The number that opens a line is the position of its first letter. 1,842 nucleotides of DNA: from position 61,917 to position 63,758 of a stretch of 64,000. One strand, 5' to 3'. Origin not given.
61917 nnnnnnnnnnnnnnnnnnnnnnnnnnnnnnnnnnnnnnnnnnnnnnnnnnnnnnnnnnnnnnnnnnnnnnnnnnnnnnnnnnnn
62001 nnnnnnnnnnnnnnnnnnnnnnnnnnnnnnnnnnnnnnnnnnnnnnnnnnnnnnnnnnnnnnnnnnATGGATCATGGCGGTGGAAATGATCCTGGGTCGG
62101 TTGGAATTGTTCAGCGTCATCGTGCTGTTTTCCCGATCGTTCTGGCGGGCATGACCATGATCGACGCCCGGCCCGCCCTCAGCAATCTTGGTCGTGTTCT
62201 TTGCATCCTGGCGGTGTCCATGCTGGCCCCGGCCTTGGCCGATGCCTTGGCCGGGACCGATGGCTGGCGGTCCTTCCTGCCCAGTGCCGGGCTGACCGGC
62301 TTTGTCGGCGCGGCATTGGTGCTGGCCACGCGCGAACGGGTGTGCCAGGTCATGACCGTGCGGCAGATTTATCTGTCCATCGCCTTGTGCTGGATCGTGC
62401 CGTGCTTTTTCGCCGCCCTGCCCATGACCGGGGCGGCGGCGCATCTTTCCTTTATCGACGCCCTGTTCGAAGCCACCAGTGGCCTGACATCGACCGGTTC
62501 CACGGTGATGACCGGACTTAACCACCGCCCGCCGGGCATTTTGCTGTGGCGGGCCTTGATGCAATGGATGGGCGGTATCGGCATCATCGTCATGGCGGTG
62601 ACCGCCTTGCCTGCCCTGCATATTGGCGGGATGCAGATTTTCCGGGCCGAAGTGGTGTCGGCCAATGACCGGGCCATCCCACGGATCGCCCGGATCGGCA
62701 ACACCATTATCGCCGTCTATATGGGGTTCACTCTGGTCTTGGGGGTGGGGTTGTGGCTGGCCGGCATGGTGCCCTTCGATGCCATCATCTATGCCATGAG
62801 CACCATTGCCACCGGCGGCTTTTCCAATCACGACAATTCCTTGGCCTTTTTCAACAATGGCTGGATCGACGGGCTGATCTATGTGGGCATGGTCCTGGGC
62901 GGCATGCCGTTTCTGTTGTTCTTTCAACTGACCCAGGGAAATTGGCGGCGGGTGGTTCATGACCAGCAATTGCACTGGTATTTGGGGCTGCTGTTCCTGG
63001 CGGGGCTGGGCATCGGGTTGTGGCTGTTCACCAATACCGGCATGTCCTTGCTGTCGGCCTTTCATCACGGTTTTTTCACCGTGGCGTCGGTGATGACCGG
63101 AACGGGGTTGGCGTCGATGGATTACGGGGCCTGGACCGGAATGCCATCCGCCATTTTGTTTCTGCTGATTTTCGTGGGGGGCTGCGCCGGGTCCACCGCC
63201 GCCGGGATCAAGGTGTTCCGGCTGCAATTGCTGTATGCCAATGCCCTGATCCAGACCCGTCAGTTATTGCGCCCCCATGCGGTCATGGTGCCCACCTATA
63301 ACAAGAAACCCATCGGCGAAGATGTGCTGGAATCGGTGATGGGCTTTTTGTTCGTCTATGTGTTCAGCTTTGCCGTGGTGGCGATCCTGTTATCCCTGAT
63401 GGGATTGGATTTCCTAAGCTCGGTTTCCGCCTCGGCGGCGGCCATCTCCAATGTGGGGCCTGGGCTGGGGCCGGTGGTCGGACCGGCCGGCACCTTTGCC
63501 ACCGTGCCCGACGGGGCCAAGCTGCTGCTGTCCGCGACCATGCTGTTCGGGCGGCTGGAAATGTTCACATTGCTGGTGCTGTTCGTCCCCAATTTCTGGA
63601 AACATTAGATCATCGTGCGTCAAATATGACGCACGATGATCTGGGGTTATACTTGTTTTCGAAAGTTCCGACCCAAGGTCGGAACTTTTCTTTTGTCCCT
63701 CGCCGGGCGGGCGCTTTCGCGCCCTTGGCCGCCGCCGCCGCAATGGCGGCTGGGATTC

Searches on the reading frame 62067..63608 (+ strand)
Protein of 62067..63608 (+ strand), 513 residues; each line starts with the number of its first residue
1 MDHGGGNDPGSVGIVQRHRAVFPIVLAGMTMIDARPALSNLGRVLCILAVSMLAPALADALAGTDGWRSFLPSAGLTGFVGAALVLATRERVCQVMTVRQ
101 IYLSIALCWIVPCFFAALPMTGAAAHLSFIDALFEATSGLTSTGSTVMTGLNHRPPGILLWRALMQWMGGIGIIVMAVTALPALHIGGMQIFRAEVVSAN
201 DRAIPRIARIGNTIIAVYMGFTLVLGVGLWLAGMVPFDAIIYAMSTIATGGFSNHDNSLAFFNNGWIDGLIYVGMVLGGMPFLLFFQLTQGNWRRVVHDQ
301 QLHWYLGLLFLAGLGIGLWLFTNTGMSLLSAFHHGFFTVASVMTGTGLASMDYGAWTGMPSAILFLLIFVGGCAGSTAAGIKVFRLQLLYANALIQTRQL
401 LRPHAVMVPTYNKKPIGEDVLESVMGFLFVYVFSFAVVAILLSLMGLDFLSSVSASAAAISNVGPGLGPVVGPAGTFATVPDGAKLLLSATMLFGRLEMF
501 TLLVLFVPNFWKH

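Call 8: search_protein_families(library=pfam, proteins=[window:62067-63608:+], max_evalue=0.1)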
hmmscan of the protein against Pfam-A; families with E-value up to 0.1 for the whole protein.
window:62067-63608:+ (513 aa): 1 family
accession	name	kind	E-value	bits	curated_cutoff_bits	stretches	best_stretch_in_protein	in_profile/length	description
PF02386.22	TrkH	-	1.7e-56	192.2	27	2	82-288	17-240/502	Cation transport protein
